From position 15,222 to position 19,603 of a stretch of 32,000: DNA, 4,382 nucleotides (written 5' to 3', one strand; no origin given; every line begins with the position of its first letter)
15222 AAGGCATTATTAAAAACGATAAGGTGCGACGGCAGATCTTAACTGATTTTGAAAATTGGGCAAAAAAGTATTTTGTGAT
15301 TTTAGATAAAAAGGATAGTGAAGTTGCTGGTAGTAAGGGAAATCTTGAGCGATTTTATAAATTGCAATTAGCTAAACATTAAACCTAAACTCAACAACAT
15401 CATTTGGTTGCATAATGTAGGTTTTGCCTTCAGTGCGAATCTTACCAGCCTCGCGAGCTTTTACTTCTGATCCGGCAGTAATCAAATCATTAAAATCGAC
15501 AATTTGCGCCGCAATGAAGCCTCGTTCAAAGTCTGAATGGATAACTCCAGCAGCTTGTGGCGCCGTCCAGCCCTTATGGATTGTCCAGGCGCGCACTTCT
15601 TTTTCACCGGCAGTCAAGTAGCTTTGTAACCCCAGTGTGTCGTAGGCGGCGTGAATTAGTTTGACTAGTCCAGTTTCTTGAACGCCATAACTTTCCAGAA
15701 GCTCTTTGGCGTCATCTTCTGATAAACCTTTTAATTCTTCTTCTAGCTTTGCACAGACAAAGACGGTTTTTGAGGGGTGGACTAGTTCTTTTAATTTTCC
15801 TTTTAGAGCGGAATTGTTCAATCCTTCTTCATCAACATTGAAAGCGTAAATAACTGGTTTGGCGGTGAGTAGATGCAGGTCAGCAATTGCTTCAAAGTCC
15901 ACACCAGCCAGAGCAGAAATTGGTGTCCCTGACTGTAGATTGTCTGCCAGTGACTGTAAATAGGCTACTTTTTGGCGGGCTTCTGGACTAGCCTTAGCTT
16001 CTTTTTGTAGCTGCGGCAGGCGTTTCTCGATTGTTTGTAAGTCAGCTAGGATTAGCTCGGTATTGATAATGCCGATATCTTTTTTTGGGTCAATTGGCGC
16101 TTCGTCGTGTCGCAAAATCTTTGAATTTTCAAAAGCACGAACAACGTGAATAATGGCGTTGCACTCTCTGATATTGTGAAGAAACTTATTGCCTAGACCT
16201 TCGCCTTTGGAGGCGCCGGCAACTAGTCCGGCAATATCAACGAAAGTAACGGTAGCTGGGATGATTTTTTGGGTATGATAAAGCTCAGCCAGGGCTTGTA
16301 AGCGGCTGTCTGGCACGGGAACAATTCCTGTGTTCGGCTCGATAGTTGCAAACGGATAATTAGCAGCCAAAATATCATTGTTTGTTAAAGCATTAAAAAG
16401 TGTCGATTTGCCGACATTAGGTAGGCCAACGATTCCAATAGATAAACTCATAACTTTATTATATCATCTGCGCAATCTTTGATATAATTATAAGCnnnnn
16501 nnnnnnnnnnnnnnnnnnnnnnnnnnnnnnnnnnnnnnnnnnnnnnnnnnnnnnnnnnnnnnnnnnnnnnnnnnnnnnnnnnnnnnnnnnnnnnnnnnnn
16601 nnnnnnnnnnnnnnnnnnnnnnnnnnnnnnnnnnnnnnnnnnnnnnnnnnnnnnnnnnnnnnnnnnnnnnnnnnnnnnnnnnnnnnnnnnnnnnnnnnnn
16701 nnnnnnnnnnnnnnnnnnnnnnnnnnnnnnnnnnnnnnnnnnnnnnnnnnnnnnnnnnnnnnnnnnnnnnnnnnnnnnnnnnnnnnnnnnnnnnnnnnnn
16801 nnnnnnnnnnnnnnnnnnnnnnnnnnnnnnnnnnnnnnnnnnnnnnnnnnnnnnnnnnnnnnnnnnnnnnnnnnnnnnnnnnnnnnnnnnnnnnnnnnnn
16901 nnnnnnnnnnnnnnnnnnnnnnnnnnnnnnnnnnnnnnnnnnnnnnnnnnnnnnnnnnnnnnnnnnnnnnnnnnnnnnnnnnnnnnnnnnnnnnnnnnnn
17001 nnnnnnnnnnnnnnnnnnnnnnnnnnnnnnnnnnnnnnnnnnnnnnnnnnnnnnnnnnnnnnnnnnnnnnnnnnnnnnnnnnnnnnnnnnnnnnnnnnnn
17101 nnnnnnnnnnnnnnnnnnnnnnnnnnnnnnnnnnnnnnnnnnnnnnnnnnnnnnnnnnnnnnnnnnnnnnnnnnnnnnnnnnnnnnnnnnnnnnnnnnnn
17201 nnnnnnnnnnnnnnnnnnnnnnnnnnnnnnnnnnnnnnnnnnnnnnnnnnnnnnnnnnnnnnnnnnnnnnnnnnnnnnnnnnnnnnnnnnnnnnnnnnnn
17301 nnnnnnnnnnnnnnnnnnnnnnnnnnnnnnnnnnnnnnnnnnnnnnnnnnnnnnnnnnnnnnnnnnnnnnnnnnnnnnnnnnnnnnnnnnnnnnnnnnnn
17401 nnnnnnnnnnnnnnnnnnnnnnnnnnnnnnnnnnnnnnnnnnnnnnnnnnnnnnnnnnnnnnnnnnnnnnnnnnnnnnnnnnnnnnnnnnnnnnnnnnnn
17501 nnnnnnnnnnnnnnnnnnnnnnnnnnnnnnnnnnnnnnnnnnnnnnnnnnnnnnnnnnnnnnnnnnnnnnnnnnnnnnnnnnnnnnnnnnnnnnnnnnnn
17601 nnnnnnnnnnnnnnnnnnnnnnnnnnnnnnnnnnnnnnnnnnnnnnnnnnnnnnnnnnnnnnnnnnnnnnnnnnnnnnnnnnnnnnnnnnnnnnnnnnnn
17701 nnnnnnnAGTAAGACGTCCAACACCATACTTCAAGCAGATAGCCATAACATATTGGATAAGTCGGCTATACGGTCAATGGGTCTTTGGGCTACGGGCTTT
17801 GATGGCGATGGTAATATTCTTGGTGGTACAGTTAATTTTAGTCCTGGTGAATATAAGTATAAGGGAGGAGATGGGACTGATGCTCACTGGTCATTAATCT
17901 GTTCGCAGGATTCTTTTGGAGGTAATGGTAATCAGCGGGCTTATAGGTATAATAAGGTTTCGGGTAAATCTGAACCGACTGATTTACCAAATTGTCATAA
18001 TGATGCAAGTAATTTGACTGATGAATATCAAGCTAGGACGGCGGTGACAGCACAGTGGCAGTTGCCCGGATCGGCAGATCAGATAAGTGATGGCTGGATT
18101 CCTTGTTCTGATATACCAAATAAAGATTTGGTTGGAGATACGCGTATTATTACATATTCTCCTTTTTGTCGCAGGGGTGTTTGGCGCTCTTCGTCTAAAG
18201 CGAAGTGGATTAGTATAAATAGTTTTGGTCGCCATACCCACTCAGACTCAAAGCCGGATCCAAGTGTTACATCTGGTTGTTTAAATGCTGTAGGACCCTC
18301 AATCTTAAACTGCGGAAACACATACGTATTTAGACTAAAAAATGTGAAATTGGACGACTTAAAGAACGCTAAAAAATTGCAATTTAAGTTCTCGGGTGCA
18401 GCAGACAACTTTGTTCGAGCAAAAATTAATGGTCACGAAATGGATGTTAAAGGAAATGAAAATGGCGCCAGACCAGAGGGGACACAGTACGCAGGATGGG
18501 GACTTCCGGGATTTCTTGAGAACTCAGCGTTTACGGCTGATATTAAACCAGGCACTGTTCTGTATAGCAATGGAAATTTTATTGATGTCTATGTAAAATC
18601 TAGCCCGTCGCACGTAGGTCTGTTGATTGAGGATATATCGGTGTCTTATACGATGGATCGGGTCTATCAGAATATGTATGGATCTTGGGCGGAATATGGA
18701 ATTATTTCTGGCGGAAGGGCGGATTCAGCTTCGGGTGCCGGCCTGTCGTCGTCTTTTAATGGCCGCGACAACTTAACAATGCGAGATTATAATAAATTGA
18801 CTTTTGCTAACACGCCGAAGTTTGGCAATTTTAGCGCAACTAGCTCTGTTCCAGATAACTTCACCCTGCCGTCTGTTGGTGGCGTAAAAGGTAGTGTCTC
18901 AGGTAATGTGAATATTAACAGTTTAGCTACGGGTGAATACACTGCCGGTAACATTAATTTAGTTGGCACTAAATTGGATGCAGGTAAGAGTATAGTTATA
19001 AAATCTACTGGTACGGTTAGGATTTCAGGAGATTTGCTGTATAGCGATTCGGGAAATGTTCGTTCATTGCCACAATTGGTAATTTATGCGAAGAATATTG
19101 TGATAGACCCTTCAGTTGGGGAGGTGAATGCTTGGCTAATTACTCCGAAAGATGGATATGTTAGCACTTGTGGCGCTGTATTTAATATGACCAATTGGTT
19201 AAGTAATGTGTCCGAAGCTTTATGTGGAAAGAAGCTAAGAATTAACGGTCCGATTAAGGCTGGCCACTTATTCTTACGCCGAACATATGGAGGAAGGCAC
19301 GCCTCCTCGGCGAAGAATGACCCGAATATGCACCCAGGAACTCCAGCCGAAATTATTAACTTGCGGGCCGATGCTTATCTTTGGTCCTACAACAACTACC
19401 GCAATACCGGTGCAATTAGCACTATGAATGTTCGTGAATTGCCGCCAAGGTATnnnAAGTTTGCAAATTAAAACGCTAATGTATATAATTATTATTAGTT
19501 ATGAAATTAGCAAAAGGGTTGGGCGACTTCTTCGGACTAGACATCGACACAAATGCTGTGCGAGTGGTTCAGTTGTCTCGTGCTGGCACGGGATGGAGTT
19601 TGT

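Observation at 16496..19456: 986-aa cysteine-paired surface orphan at the head of the type IV pilus locus: candidate pilus-associated or host-contact adhesin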

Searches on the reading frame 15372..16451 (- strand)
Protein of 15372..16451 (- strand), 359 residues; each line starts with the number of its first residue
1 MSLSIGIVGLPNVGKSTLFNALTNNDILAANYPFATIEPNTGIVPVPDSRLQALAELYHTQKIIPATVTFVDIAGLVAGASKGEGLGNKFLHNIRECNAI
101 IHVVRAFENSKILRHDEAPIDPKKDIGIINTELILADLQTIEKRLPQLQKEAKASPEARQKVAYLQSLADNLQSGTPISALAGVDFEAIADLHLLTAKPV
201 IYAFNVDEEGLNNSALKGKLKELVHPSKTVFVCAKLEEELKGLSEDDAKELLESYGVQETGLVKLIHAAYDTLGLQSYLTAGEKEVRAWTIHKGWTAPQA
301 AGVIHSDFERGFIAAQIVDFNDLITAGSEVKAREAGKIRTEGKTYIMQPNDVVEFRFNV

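Call 6: search_protein_families(library=pfam, proteins=[window:15372-16451:-], max_evalue=0.01)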
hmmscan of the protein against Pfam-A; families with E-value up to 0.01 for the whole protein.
window:15372-16451:- (359 aa): 4 families
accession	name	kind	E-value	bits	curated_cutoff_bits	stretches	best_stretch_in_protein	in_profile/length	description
PF06071.19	YchF-GTPase_C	-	1.4e-36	124.9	27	1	275-358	1-84/84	Protein of unknown function (DUF933)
PF01926.29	MMR_HSR1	-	2.4e-22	79.6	21.9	1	5-115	2-92/113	50S ribosome-binding GTPase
PF02421.24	FeoB_N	-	2.1e-08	34.3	27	1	5-48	3-46/156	Ferrous iron transport protein B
PF00350.29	Dynamin_N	-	0.0018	18.8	27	0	5-30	1-26/168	Dynamin family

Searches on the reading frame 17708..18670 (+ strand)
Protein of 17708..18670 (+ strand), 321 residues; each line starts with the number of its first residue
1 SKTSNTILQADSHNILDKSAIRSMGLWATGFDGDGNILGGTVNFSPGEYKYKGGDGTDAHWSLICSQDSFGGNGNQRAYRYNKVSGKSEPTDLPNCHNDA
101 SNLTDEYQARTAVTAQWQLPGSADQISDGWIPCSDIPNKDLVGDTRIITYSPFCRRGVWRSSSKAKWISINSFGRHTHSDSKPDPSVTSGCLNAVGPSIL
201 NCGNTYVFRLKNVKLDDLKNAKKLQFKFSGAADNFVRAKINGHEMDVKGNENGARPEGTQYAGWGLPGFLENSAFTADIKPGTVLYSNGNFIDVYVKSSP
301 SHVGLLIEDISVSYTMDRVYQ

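Call 78: search_protein_families(library=pfam, proteins=[window:17708-18670:+], max_evalue=10)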
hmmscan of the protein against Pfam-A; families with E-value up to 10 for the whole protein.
seq(321 aa): 0 families

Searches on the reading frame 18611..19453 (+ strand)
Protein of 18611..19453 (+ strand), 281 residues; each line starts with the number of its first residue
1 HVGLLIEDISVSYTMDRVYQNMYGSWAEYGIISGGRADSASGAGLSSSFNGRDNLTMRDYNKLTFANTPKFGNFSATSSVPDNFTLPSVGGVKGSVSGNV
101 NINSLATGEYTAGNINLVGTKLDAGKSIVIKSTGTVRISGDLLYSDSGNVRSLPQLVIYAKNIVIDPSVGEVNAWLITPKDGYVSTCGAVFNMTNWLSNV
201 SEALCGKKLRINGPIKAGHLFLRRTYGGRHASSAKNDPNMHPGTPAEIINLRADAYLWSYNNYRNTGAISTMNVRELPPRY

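Call 30: find_homologous_proteins(query=A3, max_evalue=0.00001)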
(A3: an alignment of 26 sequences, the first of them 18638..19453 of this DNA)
Query A3 (26 sequences) (272 aa, profile of the alignment): 52 proteins with E <= 0.00001 among 8000 candidates.
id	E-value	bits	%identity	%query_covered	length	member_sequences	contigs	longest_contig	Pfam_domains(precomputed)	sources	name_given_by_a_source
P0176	1.6e-109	384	42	96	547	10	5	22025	-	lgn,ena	-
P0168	1.1e-104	368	48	96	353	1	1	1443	-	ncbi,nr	ncbi:hypothetical protein B7Z17_02990 [Candidatus Saccharibacteria bacterium 32-49-10]|nr:MAG: hypot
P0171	8.6e-99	349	45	96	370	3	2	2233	-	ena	-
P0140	1.9e-98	348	47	95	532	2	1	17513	-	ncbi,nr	ncbi:MAG: hypothetical protein Q4A37_02770 [Candidatus Saccharibacteria bacterium]|nr:hypothetical p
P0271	7.9e-96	339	36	95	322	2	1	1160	-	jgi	-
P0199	1.3e-94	335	42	95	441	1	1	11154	-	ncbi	-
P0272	4.0e-93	330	35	100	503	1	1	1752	-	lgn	-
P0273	2.0e-91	325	37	100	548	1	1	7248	-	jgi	jgi:hypothetical protein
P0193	4.6e-91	323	44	95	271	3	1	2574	-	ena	-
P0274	1.2e-89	319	33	100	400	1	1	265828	-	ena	-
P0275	5.2e-89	317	78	100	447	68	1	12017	-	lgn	-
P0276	1.6e-88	315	97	100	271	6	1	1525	-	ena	-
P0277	1.7e-88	315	36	100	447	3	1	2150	-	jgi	jgi:hypothetical protein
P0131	1.8e-87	312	78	98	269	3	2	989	-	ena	-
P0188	1.8e-87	312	44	96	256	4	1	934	-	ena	-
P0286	7.2e-73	264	32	95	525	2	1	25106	-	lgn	-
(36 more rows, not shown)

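Call 39: find_encoding_contigs(protein=P0274, flank=6000, max_places=2)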
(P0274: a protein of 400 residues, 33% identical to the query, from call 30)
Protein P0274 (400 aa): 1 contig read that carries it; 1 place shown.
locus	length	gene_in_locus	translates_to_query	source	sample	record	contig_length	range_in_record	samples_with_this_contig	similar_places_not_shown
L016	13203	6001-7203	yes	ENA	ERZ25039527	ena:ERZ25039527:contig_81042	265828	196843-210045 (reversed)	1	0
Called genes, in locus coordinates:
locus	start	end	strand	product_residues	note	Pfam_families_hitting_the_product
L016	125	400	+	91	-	-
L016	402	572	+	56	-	-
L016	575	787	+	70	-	PF09397:FtsK_gamma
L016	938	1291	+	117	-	PF01250:Ribosomal_S6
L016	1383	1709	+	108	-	PF00436:SSB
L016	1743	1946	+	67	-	PF01084:Ribosomal_S18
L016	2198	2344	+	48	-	PF01132:EFP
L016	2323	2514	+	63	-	PF09285:Elong-fact-P_C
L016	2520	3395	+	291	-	PF01479:S4, PF01728:FtsJ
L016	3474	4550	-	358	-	PF01926:MMR_HSR1, PF02421:FeoB_N, PF06071:YchF-GTPase_C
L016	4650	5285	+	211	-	-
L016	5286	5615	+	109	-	-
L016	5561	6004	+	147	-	-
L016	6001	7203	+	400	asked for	-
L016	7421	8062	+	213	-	PF11104:PilM_2, PF14450:FtsA (faint)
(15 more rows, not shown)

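Call 41: find_encoding_contigs(protein=P0286, flank=6000, max_places=2)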
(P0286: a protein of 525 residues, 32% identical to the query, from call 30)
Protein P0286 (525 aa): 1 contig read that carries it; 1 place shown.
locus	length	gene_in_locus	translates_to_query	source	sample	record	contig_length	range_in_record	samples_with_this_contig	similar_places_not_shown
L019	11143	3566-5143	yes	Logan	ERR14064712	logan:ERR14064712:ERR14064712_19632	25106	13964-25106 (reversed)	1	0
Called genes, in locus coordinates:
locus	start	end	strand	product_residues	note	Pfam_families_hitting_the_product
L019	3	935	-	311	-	?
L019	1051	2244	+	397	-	-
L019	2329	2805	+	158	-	-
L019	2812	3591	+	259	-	-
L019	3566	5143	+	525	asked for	-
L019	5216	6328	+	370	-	-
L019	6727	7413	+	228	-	-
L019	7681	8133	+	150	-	-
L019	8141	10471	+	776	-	-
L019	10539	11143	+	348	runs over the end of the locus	PF11104:PilM_2, PF14450:FtsA (weak)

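Call 65: predict_structure(alignment_id=A9)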
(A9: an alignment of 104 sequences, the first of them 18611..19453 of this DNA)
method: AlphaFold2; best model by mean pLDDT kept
length: 281 residues; sequences in the alignment: 104
mean_pLDDT: 78.6   pTM: 0.78
mean pLDDT of the five models: 78.6, 77.8, 76.9, 76.4, 76.3
residues with pLDDT >= 90: 121; 70-90: 66; 50-70: 65; < 50: 29
segments of 3 or more residues with pLDDT < 50: 1-4, 6-17, 268-271, 273-281
pLDDT, mean of each block of 10 residues (from residue 1): 43 45 63 60 66 75 61 59 72 97 98 98 96 98 92 93 98 95 96 90 93 91 85 70 85 77 61 48 37
secondary structure, 60 per line:
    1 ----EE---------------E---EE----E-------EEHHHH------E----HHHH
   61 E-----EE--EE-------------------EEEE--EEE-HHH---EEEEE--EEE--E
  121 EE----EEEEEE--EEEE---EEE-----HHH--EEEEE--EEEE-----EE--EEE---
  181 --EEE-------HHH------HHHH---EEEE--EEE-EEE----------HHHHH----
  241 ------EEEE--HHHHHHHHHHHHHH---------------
elements in order: H42-45 H57-60 E92-95 E98-100 E108-112 E115-117 E120-122 E127-132 E135-138 E142-144 E155-159 E162-165 E175-177 E183-185 H202-205 E209-212 E215-217 E219-221 H232-236 E247-250 H253-266

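Call 68: fold_search(model_id=the predicted structure, library=pdb)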
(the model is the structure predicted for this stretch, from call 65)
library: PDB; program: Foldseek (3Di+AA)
matches with E <= 10: 46; with E <= 0.001: 0
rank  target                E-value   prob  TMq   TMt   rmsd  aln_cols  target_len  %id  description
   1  6qvi_B                8.0e-02  0.98  0.30  0.18   5.8       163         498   12  Crystal structure of competence-associated pilin ComZ from Thermus thermophilus (released 2019-05-29)
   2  8jli_A                6.1e-01  0.15  0.17  0.09  12.1       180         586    9  Cryo-EM structure of SV2A dimer in complex levetiracetam (released 2024-05-01)
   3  5gkd_A                1.2e+00  0.07  0.15  0.07  13.0       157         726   16  Structure of PL6 family alginate lyase AlyGC (released 2017-02-08)
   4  5uyt_B                1.3e+00  0.09  0.22  0.16  12.2       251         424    8  Crystal structure of ice binding protein from an Antarctic bacterium Flavobacteriaceae (released 2017-10-25)
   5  4nu2                  2.3e+00  0.21  0.24  0.30   5.5       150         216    9  Crystal structure of an ice-binding protein (FfIBP) from the Antarctic bacterium, Flavobacterium frigoris PS1 (released 2014-04-16)
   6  4nu3_B                2.4e+00  0.21  0.27  0.32   5.3       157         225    8  Crystal structure of mFfIBP, a capping head region swapped mutant of ice-binding protein (released 2014-04-16)
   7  6qvi_A                2.5e+00  0.08  0.21  0.12   9.6       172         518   12  Crystal structure of competence-associated pilin ComZ from Thermus thermophilus (released 2019-05-29)
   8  1gq8                  2.5e+00  0.08  0.23  0.21  11.2       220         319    7  Pectin methylesterase from Carrot (released 2002-04-18)
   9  4w8t                  2.7e+00  0.02  0.13  0.15  12.0       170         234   12  Crystal structure of truncated hemolysin A Q125S from P. mirabilis at 1.5 Angstroms resolution (released 2015-10-07)
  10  3tio_A                3.0e+00  0.02  0.13  0.17  14.6       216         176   12  Crystal structures of yrdA from Escherichia coli, a homologous protein of gamma-class carbonic anhydrase, show possibl (released 2012-08-01)
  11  5jmc_H                3.1e+00  0.03  0.14  0.28   9.3       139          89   13  Receptor binding domain of Botulinum neurotoxin A in complex with rat SV2C (released 2016-06-15)
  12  1qrm                  3.1e+00  0.01  0.11  0.12  15.8       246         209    8  A CLOSER LOOK AT THE ACTIVE SITE OF GAMMA-CARBONIC ANHYDRASES: HIGH RESOLUTION CRYSTAL STRUCTURES OF THE CARBONIC ANHYDR (released 1999-06-25)
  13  6pyk                  3.5e+00  0.01  0.13  0.14  13.6       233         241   12  P. mirabilis hemolysin A mutant - F80L (released 2020-08-05)
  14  3tio_D                3.6e+00  0.01  0.12  0.15  15.1       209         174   13  Crystal structures of yrdA from Escherichia coli, a homologous protein of gamma-class carbonic anhydrase, show possibl (released 2012-08-01)
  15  3tio_F                3.8e+00  0.01  0.12  0.15  14.9       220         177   13  Crystal structures of yrdA from Escherichia coli, a homologous protein of gamma-class carbonic anhydrase, show possibl (released 2012-08-01)
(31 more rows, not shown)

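Call 72: search_solved_structures(query=A3, max_evalue=10, show_alignments=1)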
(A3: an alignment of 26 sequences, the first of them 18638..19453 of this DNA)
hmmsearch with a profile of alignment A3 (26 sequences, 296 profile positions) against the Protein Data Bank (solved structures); distinct sequences matched with E-value up to 10: 3.
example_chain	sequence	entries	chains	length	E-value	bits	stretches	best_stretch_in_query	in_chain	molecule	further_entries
8v3w_C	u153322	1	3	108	0.51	13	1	162-219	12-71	Spike (CD1369)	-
3aux_A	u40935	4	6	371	1.4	11.5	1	97-188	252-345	DNA double-strand break repair rad50 ATPase | DNA double-strand break repair Rad50 ATPase,DNA double-strand break repair Rad50 ATPase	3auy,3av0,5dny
5f3w_B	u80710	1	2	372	1.5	11.4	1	97-188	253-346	DNA double-strand break repair Rad50 ATPase,DNA double-strand break repair Rad50 ATPase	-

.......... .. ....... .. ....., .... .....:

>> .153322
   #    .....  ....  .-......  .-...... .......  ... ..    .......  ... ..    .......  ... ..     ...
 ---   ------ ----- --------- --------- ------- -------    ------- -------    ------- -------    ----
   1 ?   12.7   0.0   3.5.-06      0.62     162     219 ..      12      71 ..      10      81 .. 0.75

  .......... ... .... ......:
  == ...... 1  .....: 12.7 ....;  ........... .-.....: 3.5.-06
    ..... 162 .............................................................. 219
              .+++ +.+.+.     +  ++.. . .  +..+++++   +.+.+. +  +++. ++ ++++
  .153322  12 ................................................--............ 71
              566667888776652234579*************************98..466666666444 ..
